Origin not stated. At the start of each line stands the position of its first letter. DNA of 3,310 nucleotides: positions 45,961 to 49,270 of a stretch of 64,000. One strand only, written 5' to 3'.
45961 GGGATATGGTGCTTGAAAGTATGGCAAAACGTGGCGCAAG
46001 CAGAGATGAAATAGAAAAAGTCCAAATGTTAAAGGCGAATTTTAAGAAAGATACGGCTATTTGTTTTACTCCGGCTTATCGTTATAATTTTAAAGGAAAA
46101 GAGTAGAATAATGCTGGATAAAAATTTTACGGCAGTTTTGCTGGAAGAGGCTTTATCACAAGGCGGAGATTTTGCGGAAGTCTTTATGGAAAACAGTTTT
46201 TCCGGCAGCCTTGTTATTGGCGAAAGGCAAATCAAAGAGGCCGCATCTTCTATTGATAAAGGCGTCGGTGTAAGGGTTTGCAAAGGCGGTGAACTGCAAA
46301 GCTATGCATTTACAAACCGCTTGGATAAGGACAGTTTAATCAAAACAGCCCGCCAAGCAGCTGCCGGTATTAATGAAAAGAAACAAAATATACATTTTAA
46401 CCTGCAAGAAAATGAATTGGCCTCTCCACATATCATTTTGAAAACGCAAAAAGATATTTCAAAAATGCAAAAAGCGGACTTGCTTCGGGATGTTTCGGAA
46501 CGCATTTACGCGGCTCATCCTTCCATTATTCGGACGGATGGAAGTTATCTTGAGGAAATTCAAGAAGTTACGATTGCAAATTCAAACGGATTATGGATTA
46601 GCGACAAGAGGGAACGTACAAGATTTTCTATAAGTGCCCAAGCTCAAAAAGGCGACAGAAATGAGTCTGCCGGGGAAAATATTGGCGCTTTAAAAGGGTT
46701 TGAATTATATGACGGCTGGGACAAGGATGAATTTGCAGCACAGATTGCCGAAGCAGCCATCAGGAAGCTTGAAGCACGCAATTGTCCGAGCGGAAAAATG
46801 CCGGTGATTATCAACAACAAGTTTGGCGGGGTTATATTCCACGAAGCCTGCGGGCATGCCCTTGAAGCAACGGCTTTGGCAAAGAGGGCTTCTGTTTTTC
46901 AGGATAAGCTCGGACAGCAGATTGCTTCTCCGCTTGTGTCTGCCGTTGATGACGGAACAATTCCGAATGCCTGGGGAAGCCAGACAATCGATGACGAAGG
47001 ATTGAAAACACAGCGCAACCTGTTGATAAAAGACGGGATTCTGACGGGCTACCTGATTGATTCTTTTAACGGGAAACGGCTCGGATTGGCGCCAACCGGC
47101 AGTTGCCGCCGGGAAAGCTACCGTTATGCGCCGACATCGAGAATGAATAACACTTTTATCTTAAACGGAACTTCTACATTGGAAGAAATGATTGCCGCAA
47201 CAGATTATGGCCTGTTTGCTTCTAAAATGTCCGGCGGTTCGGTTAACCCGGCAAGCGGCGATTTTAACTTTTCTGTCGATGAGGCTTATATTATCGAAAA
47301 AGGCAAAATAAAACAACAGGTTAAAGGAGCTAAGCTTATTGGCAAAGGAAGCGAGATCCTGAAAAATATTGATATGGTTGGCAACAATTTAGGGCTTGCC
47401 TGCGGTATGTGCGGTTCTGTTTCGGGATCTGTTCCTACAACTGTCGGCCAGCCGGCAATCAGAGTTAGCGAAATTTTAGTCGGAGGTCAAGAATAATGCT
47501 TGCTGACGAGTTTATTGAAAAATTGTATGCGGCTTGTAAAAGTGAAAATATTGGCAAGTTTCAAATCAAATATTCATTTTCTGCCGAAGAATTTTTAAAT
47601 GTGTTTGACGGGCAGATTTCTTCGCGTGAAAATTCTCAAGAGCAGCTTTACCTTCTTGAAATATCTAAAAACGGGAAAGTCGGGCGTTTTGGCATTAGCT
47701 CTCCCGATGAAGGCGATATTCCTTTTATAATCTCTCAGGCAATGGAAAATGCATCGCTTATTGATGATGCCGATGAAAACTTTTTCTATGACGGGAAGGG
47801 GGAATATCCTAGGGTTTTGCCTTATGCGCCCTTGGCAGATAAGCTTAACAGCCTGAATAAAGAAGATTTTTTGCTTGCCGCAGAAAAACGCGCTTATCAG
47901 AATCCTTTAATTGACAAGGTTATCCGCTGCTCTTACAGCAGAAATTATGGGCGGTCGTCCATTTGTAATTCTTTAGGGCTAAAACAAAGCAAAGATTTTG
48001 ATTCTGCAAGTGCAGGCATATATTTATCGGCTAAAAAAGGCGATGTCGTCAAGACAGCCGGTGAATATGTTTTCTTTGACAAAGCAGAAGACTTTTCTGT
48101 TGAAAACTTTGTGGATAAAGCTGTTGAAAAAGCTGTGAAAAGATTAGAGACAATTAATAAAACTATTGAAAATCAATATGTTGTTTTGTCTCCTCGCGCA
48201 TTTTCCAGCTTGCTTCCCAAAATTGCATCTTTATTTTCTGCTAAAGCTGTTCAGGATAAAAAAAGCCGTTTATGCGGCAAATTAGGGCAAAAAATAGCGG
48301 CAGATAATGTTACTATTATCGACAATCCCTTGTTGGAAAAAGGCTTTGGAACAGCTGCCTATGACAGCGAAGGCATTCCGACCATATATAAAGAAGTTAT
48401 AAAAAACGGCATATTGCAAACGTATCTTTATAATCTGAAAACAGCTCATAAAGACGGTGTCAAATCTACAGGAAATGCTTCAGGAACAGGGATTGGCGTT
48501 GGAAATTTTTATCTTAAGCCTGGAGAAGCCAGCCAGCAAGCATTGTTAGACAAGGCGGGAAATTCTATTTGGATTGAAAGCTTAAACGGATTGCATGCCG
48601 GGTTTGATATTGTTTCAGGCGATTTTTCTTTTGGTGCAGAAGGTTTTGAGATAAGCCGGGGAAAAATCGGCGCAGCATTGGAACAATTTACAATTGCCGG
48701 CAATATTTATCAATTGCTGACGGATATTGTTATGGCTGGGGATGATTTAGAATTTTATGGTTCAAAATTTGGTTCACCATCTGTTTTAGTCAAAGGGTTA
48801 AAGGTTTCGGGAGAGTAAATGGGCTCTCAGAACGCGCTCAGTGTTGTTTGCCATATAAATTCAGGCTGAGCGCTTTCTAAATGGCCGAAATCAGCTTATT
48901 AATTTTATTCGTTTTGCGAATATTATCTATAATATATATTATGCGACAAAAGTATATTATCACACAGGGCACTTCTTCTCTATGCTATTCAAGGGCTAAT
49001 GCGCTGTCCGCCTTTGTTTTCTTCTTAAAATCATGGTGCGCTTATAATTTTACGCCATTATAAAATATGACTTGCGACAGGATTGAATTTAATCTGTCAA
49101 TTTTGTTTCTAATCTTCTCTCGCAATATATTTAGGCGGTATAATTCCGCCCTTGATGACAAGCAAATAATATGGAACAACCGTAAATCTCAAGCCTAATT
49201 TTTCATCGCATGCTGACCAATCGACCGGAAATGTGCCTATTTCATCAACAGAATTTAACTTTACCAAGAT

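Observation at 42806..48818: Seven-gene translationally coupled operon: zeta-toxin-like kinase and small partner sit between a histidine phosphatase and TldD/TldE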

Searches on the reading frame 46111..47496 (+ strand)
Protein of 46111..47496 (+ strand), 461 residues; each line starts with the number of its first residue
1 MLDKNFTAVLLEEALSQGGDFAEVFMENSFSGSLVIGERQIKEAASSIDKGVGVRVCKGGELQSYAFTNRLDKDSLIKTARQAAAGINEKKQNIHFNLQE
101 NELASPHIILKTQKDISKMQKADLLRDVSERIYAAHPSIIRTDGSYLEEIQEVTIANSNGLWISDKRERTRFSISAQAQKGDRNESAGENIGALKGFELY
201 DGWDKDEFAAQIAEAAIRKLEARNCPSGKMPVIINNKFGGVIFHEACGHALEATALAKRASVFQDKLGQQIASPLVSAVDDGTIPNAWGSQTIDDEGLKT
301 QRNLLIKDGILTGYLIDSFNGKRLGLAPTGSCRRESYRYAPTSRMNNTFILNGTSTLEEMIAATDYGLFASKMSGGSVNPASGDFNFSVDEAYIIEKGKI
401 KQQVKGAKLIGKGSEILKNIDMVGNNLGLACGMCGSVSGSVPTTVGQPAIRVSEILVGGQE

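Call 3: search_protein_families(library=pfam, proteins=[window:46111-47496:+], max_evalue=0.1)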
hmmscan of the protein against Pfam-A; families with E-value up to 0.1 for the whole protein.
window:46111-47496:+ (461 aa): 4 families
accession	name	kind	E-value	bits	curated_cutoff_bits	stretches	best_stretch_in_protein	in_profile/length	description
PF19289.4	PmbA_TldD_3rd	-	1.4e-69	234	22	1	227-459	1-220/220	PmbA/TldA metallopeptidase C-terminal domain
PF19290.4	PmbA_TldD_2nd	-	3.1e-17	63.4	20.9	1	114-221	4-106/109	PmbA/TldA metallopeptidase central domain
PF01523.21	PmbA_TldD_1st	-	4.4e-11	43.2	20.9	1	22-85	1-63/65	PmbA/TldA metallopeptidase domain 1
PF15175.11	SPATA24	-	0.027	14.7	27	1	61-134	99-170/182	Spermatogenesis-associated protein 24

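Call 4: search_protein_families(library=ncbifam, proteins=[window:46111-47496:+], max_evalue=0.1)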
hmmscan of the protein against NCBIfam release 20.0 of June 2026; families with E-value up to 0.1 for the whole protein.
window:46111-47496:+ (461 aa): 3 families
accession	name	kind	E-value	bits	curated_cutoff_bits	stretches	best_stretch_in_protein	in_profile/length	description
NF008006.0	PRK10735.1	equivalog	1.2e-97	327.3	513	1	15-459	29-479/481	metalloprotease TldD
NF040952.1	Arch_mtprotase_TldD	equivalog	1e-70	238.7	635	1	10-458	3-443/443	zinc metalloprotease TldD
NF008268.0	PRK11040.1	equivalog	7.8e-25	87.5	438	1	18-437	28-436/446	metalloprotease PmbA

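Call 74: search_protein_families(library=padloc, proteins=[window:46111-47496:+], max_evalue=0.01)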
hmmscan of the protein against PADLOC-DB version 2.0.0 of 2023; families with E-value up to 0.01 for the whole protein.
window:46111-47496:+ (461 aa): 0 families

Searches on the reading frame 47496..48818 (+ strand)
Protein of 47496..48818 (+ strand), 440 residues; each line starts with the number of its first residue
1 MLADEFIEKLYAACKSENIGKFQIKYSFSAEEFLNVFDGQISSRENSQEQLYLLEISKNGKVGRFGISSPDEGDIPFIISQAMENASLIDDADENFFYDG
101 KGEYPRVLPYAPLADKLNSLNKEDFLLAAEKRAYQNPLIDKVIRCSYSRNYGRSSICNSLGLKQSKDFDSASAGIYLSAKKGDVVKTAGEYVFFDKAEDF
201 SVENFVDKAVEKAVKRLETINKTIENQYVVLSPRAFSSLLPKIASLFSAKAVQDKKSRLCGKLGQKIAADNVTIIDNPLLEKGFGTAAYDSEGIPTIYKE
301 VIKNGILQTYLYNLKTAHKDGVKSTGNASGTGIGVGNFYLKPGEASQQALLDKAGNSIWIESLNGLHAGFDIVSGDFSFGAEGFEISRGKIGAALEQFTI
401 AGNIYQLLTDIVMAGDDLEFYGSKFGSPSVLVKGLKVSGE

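Call 3: search_protein_families(library=pfam, proteins=[window:47496-48818:+], max_evalue=0.1)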
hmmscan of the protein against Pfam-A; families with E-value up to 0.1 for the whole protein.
window:47496-48818:+ (440 aa): 3 families
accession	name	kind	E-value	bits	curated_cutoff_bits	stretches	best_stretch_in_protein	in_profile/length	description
PF19289.4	PmbA_TldD_3rd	-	3.2e-65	219.8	22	1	229-439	6-220/220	PmbA/TldA metallopeptidase C-terminal domain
PF19290.4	PmbA_TldD_2nd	-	3e-08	34.5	20.9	1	122-217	11-109/109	PmbA/TldA metallopeptidase central domain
PF01523.21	PmbA_TldD_1st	-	0.04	14.5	20.9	0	30-86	9-65/65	PmbA/TldA metallopeptidase domain 1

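Call 4: search_protein_families(library=ncbifam, proteins=[window:47496-48818:+], max_evalue=0.1)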
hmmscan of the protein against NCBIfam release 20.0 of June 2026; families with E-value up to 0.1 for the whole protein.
window:47496-48818:+ (440 aa): 3 families
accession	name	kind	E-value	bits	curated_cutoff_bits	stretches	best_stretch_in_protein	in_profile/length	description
NF008268.0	PRK11040.1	equivalog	3.4e-36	124.9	438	1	128-440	139-446/446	metalloprotease PmbA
NF040952.1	Arch_mtprotase_TldD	equivalog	1.7e-23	83.1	635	1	147-421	133-415/443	zinc metalloprotease TldD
NF008006.0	PRK10735.1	equivalog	6.3e-20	71.1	513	1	186-420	207-447/481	metalloprotease TldD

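Call 74: search_protein_families(library=padloc, proteins=[window:47496-48818:+], max_evalue=0.01)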
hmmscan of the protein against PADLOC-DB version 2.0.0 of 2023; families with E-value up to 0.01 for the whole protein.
window:47496-48818:+ (440 aa): 0 families

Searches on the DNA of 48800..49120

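Call 64: search_rna_families(source=window, start=48800, end=49120, threshold=evalue, max_evalue=1)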
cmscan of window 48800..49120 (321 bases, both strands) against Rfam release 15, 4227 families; matches with E-value up to 1: 1.
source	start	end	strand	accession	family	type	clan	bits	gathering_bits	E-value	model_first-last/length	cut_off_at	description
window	48855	48936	+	RF02900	AaHKsRNA82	Gene; sRNA;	-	21.7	51.4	0.5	1-81/81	no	Aggregatibacter sRNA 82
